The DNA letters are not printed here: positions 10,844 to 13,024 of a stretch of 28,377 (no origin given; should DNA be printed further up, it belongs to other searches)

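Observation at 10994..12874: Stand-alone OLD-family (ABC ATPase plus Toprim) nuclease: class 1 OLD or fused PARIS-like AriAB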

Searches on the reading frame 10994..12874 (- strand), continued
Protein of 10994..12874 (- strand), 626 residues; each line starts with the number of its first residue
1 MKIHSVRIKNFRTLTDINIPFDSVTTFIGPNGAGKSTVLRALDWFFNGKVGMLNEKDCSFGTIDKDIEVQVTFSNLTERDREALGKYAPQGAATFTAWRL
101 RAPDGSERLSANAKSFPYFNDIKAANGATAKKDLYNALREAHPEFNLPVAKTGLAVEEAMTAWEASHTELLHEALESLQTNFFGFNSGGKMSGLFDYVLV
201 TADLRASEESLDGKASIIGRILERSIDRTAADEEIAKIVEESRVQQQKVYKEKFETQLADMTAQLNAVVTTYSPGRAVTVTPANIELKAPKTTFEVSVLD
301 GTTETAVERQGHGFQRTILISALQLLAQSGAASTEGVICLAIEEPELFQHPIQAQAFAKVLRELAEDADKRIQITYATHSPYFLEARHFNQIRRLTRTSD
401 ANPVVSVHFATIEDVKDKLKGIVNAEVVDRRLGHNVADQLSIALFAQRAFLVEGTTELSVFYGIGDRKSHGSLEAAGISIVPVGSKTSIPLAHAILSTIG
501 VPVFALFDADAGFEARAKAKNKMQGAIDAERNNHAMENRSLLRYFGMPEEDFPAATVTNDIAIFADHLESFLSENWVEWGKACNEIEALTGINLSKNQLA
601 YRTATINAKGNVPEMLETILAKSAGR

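Call 76: find_homologous_proteins(query=A5, max_evalue=1e-20)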
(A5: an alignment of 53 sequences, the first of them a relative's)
Query A5 (53 sequences) (637 aa, profile of the alignment): 1817 proteins with E <= 1e-20 among 8000 candidates; the best 120 are listed.
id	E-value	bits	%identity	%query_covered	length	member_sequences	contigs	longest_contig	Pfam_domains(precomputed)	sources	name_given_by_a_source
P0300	5.4e-249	846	42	97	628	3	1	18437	PF20469.5,PF11398.15,PF13175.13,PF13476.13,PF02463.26,PF13304.13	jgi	jgi:putative ATP-dependent endonuclease of OLD family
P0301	3.3e-246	837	40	97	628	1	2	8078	PF20469.5,PF11398.15,PF13175.13,PF13476.13,PF02463.26,PF13304.13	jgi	jgi:putative ATP-dependent endonuclease of the OLD family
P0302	6.5e-246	836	44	97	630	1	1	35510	PF20469.5,PF11398.15,PF13175.13,PF13476.13,PF13304.13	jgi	jgi:putative ATP-dependent endonuclease of the OLD family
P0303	2.2e-245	834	42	97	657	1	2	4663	PF20469.5,PF11398.15,PF13175.13,PF13476.13,PF02463.26,PF13304.13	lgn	-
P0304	2.8e-245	834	43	97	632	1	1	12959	PF20469.5,PF11398.15,PF13175.13,PF13476.13,PF02463.26,PF13304.13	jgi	jgi:putative ATP-dependent endonuclease of OLD family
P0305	3.2e-245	834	44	97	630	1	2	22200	PF20469.5,PF11398.15,PF13175.13,PF13476.13,PF02463.26,PF13304.13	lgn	-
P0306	7.0e-245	833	44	98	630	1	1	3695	PF20469.5,PF13175.13,PF13476.13,PF13304.13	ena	-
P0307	7.6e-245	832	42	98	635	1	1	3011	PF20469.5,PF11398.15,PF13514.13,PF13175.13,PF13476.13,PF02463.26,PF13304.13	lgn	-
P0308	2.1e-244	831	42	97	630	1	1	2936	PF20469.5,PF11398.15,PF13175.13,PF13476.13,PF02463.26,PF13304.13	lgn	-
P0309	2.2e-244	831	43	98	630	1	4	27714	PF20469.5,PF11398.15,PF13175.13,PF13476.13,PF13304.13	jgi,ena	-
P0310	2.4e-244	831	43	97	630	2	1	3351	PF20469.5,PF13175.13,PF13476.13,PF13304.13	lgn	-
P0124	3.4e-244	830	42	98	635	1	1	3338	PF20469.5,PF11398.15,PF13514.13,PF13175.13,PF13476.13,PF02463.26,PF13304.13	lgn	-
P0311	3.5e-244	830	43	98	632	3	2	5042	PF20469.5,PF11398.15,PF13175.13,PF13476.13,PF02463.26,PF13304.13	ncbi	-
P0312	8.0e-244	829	43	97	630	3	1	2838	PF20469.5,PF11398.15,PF13175.13,PF13476.13,PF13304.13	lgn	-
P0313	1.1e-243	829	50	97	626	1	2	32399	PF20469.5,PF11398.15,PF13175.13,PF13476.13,PF02463.26,PF13304.13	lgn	-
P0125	1.3e-243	828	43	97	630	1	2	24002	PF20469.5,PF11398.15,PF13514.13,PF00005.34,PF13175.13,PF13476.13,PF02463.26,PF13304.13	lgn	-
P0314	1.6e-243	828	50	97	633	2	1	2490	PF20469.5,PF11398.15,PF13514.13,PF13175.13,PF13476.13,PF02463.26,PF13304.13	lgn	-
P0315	2.3e-243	828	43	97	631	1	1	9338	PF20469.5,PF11398.15,PF13175.13,PF13476.13,PF02463.26,PF13304.13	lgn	-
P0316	2.7e-243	827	42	97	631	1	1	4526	PF20469.5,PF11398.15,PF13514.13,PF13175.13,PF13476.13,PF02463.26,PF13304.13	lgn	-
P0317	3.0e-243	827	43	98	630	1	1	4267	PF20469.5,PF13175.13,PF13476.13,PF13304.13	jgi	jgi:putative ATP-dependent endonuclease of OLD family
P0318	3.2e-243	827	44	98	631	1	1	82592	PF20469.5,PF11398.15,PF13175.13,PF13476.13,PF02463.26,PF13304.13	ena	-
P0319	4.6e-243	827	42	97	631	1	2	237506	PF20469.5,PF11398.15,PF00005.34,PF13175.13,PF13476.13,PF02463.26,PF13304.13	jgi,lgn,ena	-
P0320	4.7e-243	827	44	98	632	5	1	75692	PF20469.5,PF11398.15,PF13175.13,PF13476.13,PF02463.26,PF13304.13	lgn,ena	-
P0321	5.4e-243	826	42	98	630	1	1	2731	PF20469.5,PF11398.15,PF13175.13,PF13476.13,PF02463.26,PF13304.13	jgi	jgi:putative ATP-dependent endonuclease of OLD family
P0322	6.0e-243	826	51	97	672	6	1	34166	PF20469.5,PF11398.15,PF13175.13,PF13476.13,PF02463.26,PF13304.13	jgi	jgi:predicted ATP-dependent endonuclease of OLD family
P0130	1.1e-242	825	41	97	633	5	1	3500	PF20469.5,PF11398.15,PF13175.13,PF13476.13,PF02463.26,PF13304.13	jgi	jgi:putative ATP-dependent endonuclease of OLD family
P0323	1.4e-242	825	50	97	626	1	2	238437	PF20469.5,PF11398.15,PF13175.13,PF13476.13,PF02463.26,PF13304.13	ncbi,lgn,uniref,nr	ncbi:ATP-dependent nuclease [Burkholderia multivorans]|uniref:ATP-dependent nuclease n=1 Tax=Burkhol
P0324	2.1e-242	824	44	98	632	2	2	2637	PF20469.5,PF11398.15,PF13175.13,PF13476.13,PF02463.26,PF13304.13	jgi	jgi:putative ATP-dependent endonuclease of the OLD family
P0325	3.5e-242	824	52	97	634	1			PF20469.5,PF11398.15,PF13175.13,PF13476.13,PF02463.26,PF13304.13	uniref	uniref:ATP-dependent OLD family endonuclease n=1 Tax=Burkholderia sp. (strain CCGE1003) TaxID=640512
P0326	3.7e-242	824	44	98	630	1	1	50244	PF20469.5,PF13175.13,PF13476.13,PF13304.13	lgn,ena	-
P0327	3.7e-242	824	44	97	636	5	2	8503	PF20469.5,PF11398.15,PF13175.13,PF13476.13,PF02463.26,PF13304.13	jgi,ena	jgi:putative ATP-dependent endonuclease of OLD family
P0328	4.4e-242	823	50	97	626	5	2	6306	PF20469.5,PF11398.15,PF13175.13,PF13476.13,PF13555.13,PF02463.26,PF13304.13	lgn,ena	-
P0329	4.4e-242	823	49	97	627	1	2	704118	PF20469.5,PF11398.15,PF13514.13,PF13175.13,PF13476.13,PF02463.26,PF13304.13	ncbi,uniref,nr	ncbi:ATP-dependent endonuclease [Microbacterium sorbitolivorans]|uniref:DUF2813 domain-containing pr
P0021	4.6e-242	823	51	97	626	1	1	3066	PF20469.5,PF11398.15,PF13514.13,PF00005.34,PF13175.13,PF13476.13,PF02463.26,PF13304.13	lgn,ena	-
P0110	4.9e-242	823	50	97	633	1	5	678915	PF20469.5,PF11398.15,PF00005.34,PF13175.13,PF13476.13,PF02463.26,PF13304.13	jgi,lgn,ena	jgi:predicted ATP-dependent endonuclease of OLD family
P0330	5.6e-242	823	51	97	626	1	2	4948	PF20469.5,PF11398.15,PF00005.34,PF13175.13,PF13476.13,PF02463.26,PF13304.13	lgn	-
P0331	5.9e-242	823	50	97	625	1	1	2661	PF20469.5,PF11398.15,PF13175.13,PF13476.13,PF02463.26,PF13304.13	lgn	-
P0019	6.2e-242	823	50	97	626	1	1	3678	PF20469.5,PF11398.15,PF13514.13,PF00005.34,PF13175.13,PF13476.13,PF02463.26,PF13304.13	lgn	-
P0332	6.6e-242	823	43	98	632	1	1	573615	PF20469.5,PF11398.15,PF13175.13,PF13476.13,PF02463.26,PF13304.13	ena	-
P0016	7.3e-242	823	51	97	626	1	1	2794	PF20469.5,PF11398.15,PF13514.13,PF00005.34,PF13175.13,PF13476.13,PF02463.26,PF13304.13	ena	-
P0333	7.3e-242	823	42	97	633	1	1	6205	PF20469.5,PF11398.15,PF13175.13,PF13476.13,PF02463.26,PF13304.13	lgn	-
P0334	7.7e-242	823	50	97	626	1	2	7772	PF20469.5,PF11398.15,PF13175.13,PF13476.13,PF02463.26,PF13304.13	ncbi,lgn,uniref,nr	ncbi:ATP-dependent nuclease [Aeromonas caviae]|uniref:ATP-dependent nuclease n=2 Tax=Aeromonas TaxID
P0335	7.7e-242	823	51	97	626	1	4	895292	PF20469.5,PF11398.15,PF13175.13,PF13476.13,PF02463.26,PF13304.13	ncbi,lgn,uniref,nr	ncbi:ATP-dependent endonuclease [Burkholderia gladioli]|uniref:ATP-dependent endonuclease n=1 Tax=Bu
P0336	9.5e-242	822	50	97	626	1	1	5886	PF20469.5,PF11398.15,PF00005.34,PF13175.13,PF13476.13,PF02463.26,PF13304.13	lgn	-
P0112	9.5e-242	822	50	97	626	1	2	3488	PF20469.5,PF11398.15,PF00005.34,PF13175.13,PF13476.13,PF02463.26,PF13304.13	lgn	-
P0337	9.9e-242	822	51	97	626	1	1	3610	PF20469.5,PF11398.15,PF00005.34,PF13175.13,PF13476.13,PF02463.26,PF13304.13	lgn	-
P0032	1.0e-241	822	50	97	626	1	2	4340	PF20469.5,PF11398.15,PF13514.13,PF00005.34,PF13175.13,PF13476.13,PF02463.26,PF13304.13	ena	-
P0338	1.2e-241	822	48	97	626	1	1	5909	PF20469.5,PF11398.15,PF13175.13,PF13476.13,PF02463.26,PF13304.13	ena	-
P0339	1.2e-241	822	50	97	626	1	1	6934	PF20469.5,PF11398.15,PF13175.13,PF13476.13,PF02463.26,PF13304.13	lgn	-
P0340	1.2e-241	822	50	97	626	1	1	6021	PF20469.5,PF11398.15,PF13175.13,PF13476.13,PF02463.26,PF13304.13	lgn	-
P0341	1.3e-241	822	50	96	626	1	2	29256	PF20469.5,PF11398.15,PF13514.13,PF13175.13,PF13476.13,PF13555.13,PF02463.26,PF13304.13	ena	-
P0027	1.3e-241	822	50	97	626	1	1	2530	PF20469.5,PF11398.15,PF13514.13,PF00005.34,PF13175.13,PF13476.13,PF02463.26,PF13304.13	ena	-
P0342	1.5e-241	822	50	96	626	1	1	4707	PF20469.5,PF11398.15,PF00005.34,PF13175.13,PF13476.13,PF02463.26,PF13304.13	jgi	jgi:predicted ATP-dependent endonuclease of OLD family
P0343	1.6e-241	821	51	97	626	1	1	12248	PF20469.5,PF11398.15,PF13175.13,PF13476.13,PF02463.26,PF13304.13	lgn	-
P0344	1.7e-241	821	50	97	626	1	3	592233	PF20469.5,PF11398.15,PF13175.13,PF13476.13,PF02463.26,PF13304.13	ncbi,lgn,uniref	ncbi:ATP-dependent nuclease [Aeromonas veronii]|uniref:ATP-dependent nuclease n=1 Tax=Aeromonas vero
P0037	1.8e-241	821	50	97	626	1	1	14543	PF20469.5,PF11398.15,PF13514.13,PF00005.34,PF13175.13,PF13476.13,PF02463.26,PF13304.13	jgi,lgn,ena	-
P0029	1.9e-241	821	50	97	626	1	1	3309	PF20469.5,PF11398.15,PF13514.13,PF00005.34,PF13175.13,PF13476.13,PF02463.26,PF13304.13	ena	-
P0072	1.9e-241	821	51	97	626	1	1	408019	PF20469.5,PF11398.15,PF13175.13,PF13476.13,PF02463.26,PF13304.13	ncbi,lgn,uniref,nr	ncbi:ATP-dependent endonuclease [Nitrosomonas sp. HPC101]|uniref:ATP-dependent nuclease n=1 Tax=Nitr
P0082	1.9e-241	821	50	97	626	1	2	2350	PF20469.5,PF11398.15,PF00005.34,PF13175.13,PF13476.13,PF02463.26,PF13304.13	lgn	-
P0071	2.1e-241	821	51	97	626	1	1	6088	PF20469.5,PF11398.15,PF13175.13,PF13476.13,PF02463.26,PF13304.13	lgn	-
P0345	2.1e-241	821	43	97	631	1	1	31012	PF20469.5,PF11398.15,PF13175.13,PF13476.13,PF13304.13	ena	-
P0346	2.2e-241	821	51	97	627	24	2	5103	PF20469.5,PF11398.15,PF13514.13,PF13175.13,PF13476.13,PF02463.26,PF13304.13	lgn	-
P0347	2.3e-241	821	50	97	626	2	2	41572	PF20469.5,PF11398.15,PF13175.13,PF13476.13,PF02463.26,PF13304.13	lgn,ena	-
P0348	2.6e-241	821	50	97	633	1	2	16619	PF20469.5,PF11398.15,PF00005.34,PF13175.13,PF13476.13,PF02463.26,PF13304.13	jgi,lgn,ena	-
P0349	2.6e-241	821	51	97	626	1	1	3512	PF20469.5,PF11398.15,PF13175.13,PF13476.13,PF02463.26,PF13304.13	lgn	-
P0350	2.8e-241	821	49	97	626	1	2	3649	PF20469.5,PF11398.15,PF00005.34,PF13175.13,PF13476.13,PF02463.26,PF13304.13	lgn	-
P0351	3.1e-241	821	50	97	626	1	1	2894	PF20469.5,PF11398.15,PF13175.13,PF13476.13,PF02463.26,PF13304.13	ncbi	-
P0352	3.3e-241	820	51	97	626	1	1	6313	PF20469.5,PF11398.15,PF13175.13,PF13476.13,PF13555.13,PF02463.26,PF13304.13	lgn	-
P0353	3.7e-241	820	49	97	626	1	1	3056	PF20469.5,PF11398.15,PF00005.34,PF13175.13,PF13476.13,PF02463.26,PF13304.13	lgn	-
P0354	4.4e-241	820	50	97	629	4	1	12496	PF20469.5,PF11398.15,PF13175.13,PF13476.13,PF02463.26,PF13304.13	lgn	-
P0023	4.4e-241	820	50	97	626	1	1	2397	PF20469.5,PF11398.15,PF13514.13,PF00005.34,PF13175.13,PF13476.13,PF02463.26,PF13304.13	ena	-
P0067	4.7e-241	820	50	97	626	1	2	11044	PF20469.5,PF11398.15,PF00005.34,PF13175.13,PF13476.13,PF02463.26,PF13304.13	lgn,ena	-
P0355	4.7e-241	820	50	97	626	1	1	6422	PF20469.5,PF11398.15,PF13175.13,PF13476.13,PF02463.26,PF13304.13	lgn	-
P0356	5.3e-241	820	50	97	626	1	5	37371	PF20469.5,PF11398.15,PF13175.13,PF13476.13,PF02463.26,PF13304.13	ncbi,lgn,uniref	ncbi:ATP-dependent nuclease [Aeromonas veronii]|uniref:ATP-dependent nuclease n=1 Tax=Aeromonas vero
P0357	5.4e-241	820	51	97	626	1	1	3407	PF20469.5,PF11398.15,PF13175.13,PF13476.13,PF02463.26,PF13304.13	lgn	-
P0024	5.9e-241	820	50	97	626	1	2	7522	PF20469.5,PF11398.15,PF13514.13,PF00005.34,PF13175.13,PF13476.13,PF02463.26,PF13304.13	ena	-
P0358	6.1e-241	820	50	98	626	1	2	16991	PF20469.5,PF11398.15,PF13514.13,PF00005.34,PF13175.13,PF13476.13,PF02463.26,PF13304.13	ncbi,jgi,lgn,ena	-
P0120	6.2e-241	820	50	97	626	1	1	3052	PF20469.5,PF11398.15,PF00005.34,PF13175.13,PF13476.13,PF02463.26,PF13304.13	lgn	-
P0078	6.3e-241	820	50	97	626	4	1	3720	PF20469.5,PF11398.15,PF13175.13,PF13476.13,PF02463.26,PF13304.13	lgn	-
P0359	6.4e-241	819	51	97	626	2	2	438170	PF20469.5,PF11398.15,PF13175.13,PF13476.13,PF02463.26,PF13304.13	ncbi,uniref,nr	ncbi:AAA family ATPase [Burkholderia multivorans]|uniref:ATP-dependent nuclease n=1 Tax=Burkholderia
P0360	7.2e-241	819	51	97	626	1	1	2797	PF20469.5,PF11398.15,PF13175.13,PF13476.13,PF02463.26,PF13304.13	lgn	-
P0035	7.6e-241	819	50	97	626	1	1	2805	PF20469.5,PF11398.15,PF13514.13,PF00005.34,PF13175.13,PF13476.13,PF02463.26,PF13304.13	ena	-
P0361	8.1e-241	819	51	97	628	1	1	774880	PF20469.5,PF11398.15,PF13175.13,PF13476.13,PF02463.26,PF13304.13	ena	-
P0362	8.6e-241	819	50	97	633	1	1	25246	PF20469.5,PF11398.15,PF00005.34,PF13175.13,PF13476.13,PF02463.26,PF13304.13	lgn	-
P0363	9.6e-241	819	50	97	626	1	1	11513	PF20469.5,PF11398.15,PF13175.13,PF13476.13,PF02463.26,PF13304.13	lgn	-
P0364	1.1e-240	819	50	97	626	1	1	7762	PF20469.5,PF11398.15,PF13175.13,PF13476.13,PF02463.26,PF13304.13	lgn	-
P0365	1.2e-240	819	49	97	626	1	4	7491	PF20469.5,PF11398.15,PF13175.13,PF13476.13,PF02463.26,PF13304.13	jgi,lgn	-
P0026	1.2e-240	819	50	97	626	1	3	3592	PF20469.5,PF11398.15,PF13514.13,PF00005.34,PF13175.13,PF13476.13,PF02463.26,PF13304.13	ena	-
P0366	1.2e-240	819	51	97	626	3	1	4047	PF20469.5,PF11398.15,PF00005.34,PF13175.13,PF13476.13,PF13555.13,PF02463.26,PF13304.13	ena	-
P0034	1.3e-240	818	50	97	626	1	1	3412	PF20469.5,PF11398.15,PF13514.13,PF00005.34,PF13175.13,PF13476.13,PF02463.26,PF13304.13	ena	-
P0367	1.4e-240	818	49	97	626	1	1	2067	PF20469.5,PF11398.15,PF00005.34,PF13175.13,PF13476.13,PF02463.26,PF13304.13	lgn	-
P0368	1.4e-240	818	51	97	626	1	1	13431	PF20469.5,PF11398.15,PF13175.13,PF13476.13,PF02463.26,PF13304.13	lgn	-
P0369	1.4e-240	818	50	97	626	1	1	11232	PF20469.5,PF11398.15,PF13175.13,PF13476.13,PF02463.26,PF13304.13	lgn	-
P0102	1.7e-240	818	50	96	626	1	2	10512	PF20469.5,PF11398.15,PF13514.13,PF00005.34,PF13175.13,PF13476.13,PF13555.13,PF02463.26,PF13304.13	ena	-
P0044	1.7e-240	818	49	97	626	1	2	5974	PF20469.5,PF11398.15,PF00005.34,PF13175.13,PF13476.13,PF02463.26,PF13304.13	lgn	-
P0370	1.7e-240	818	51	97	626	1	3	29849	PF20469.5,PF11398.15,PF00005.34,PF13175.13,PF13476.13,PF02463.26,PF13304.13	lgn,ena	-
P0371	1.8e-240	818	50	97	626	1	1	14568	PF20469.5,PF11398.15,PF13175.13,PF13476.13,PF02463.26,PF13304.13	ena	-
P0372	1.8e-240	818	49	97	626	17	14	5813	PF20469.5,PF11398.15,PF00005.34,PF13175.13,PF13476.13,PF02463.26,PF13304.13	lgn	-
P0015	1.9e-240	818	50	97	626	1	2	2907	PF20469.5,PF11398.15,PF13514.13,PF00005.34,PF13175.13,PF13476.13,PF02463.26,PF13304.13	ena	-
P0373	2.2e-240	818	49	97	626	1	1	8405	PF20469.5,PF11398.15,PF00005.34,PF13175.13,PF13476.13,PF02463.26,PF13304.13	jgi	-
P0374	2.2e-240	818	50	97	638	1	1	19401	PF20469.5,PF11398.15,PF13175.13,PF13476.13,PF02463.26,PF13304.13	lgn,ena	-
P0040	2.3e-240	818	50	97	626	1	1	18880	PF20469.5,PF11398.15,PF00005.34,PF13175.13,PF13476.13,PF02463.26,PF13304.13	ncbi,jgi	jgi:putative ATP-dependent endonuclease of OLD family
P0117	2.3e-240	818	51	97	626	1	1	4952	PF20469.5,PF11398.15,PF00005.34,PF13175.13,PF13476.13,PF02463.26,PF13304.13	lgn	-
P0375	2.4e-240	818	48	97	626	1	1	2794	PF20469.5,PF11398.15,PF13175.13,PF13476.13,PF02463.26,PF13304.13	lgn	-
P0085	2.4e-240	818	51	97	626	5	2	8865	PF20469.5,PF11398.15,PF13175.13,PF13476.13,PF02463.26,PF13304.13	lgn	-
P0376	2.4e-240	818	50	98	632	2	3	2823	PF20469.5,PF11398.15,PF13175.13,PF13476.13,PF13555.13,PF02463.26,PF13304.13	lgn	-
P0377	2.6e-240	817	50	97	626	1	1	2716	PF20469.5,PF11398.15,PF00005.34,PF13175.13,PF13476.13,PF02463.26,PF13304.13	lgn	-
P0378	2.6e-240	817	51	97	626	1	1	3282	PF20469.5,PF11398.15,PF00005.34,PF13175.13,PF13476.13,PF02463.26,PF13304.13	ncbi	-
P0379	2.7e-240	817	51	96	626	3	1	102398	PF20469.5,PF11398.15,PF13175.13,PF13476.13,PF02463.26,PF13304.13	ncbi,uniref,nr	ncbi:ATP-dependent endonuclease [Cryobacterium sp. Sr8]|uniref:ATP-dependent nuclease n=1 Tax=Cryoba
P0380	2.8e-240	817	49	97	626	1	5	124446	PF20469.5,PF11398.15,PF00005.34,PF13175.13,PF13476.13,PF02463.26,PF13304.13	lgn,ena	-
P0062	2.8e-240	817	50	96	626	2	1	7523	PF20469.5,PF11398.15,PF00005.34,PF13175.13,PF13476.13,PF02463.26,PF13304.13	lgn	-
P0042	3.0e-240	817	50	98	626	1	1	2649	PF20469.5,PF11398.15,PF13514.13,PF00005.34,PF13175.13,PF13476.13,PF02463.26,PF13304.13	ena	-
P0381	3.2e-240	817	50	97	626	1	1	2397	PF20469.5,PF11398.15,PF13514.13,PF00005.34,PF13175.13,PF13476.13,PF13555.13,PF02463.26,PF13304.13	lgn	-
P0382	3.2e-240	817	52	97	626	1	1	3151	PF20469.5,PF11398.15,PF00005.34,PF13175.13,PF13476.13,PF13555.13,PF02463.26,PF13304.13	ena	-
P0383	3.2e-240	817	50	97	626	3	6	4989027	PF20469.5,PF11398.15,PF00005.34,PF13175.13,PF13476.13,PF13555.13,PF02463.26,PF13304.13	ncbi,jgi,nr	ncbi:ATP-dependent endonuclease [Acidovorax sp. YS12]|jgi:predicted ATP-dependent endonuclease of OL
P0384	3.2e-240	817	42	98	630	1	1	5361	PF20469.5,PF11398.15,PF13175.13,PF13476.13,PF13304.13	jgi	jgi:putative ATP-dependent endonuclease of OLD family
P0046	3.6e-240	817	49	97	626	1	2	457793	PF20469.5,PF11398.15,PF13514.13,PF00005.34,PF13175.13,PF13476.13,PF02463.26,PF13304.13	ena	-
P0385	3.6e-240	817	48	97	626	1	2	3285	PF20469.5,PF11398.15,PF13175.13,PF13476.13,PF13555.13,PF02463.26,PF13304.13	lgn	-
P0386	3.7e-240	817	50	97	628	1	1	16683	PF20469.5,PF11398.15,PF13175.13,PF13476.13,PF02463.26,PF13304.13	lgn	-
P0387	3.9e-240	817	49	98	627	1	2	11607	PF20469.5,PF11398.15,PF13175.13,PF13476.13,PF02463.26,PF13304.13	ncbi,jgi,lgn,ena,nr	ncbi:MAG: ATP-dependent endonuclease [Clostridiaceae bacterium]|nr:ATP-dependent endonuclease [Clost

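Call 80: get_annotated_region(hit=H46, flank=1500)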
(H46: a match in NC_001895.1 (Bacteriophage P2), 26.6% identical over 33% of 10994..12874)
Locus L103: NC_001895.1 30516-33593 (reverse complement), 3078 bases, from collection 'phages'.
description: Enterobacteria phage P2, complete genome.
organism: Bacteriophage P2 (NCBI taxid 2905681)
taxonomy: Viruses; Duplodnaviria; Heunggongvirae; Uroviricota; Caudoviricetes; Peduoviridae; Peduovirus; Peduovirus P2
host: Escherichia coli; source: -; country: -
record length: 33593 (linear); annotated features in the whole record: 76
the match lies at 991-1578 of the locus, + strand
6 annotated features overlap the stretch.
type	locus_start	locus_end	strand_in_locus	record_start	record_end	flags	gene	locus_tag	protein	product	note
misc_feature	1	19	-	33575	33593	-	-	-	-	-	cosR; right cohesive end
misc_feature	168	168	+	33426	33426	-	-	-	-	-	transcript start 2; old-tin mRNA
misc_feature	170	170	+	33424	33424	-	-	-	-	-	transcript start 1; old-tin mRNA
CDS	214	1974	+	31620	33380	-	old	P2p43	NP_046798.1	AAA family ATPase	nonessential protein; lysogenic conversion; exonuclease; blocks growth of phage lambda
CDS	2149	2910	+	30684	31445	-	tin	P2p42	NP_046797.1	Tin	nonessential protein; lysogenic conversion; blocks growth of T-even phages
CDS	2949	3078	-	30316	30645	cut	-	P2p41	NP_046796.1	DUF3850 domain-containing protein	Orf91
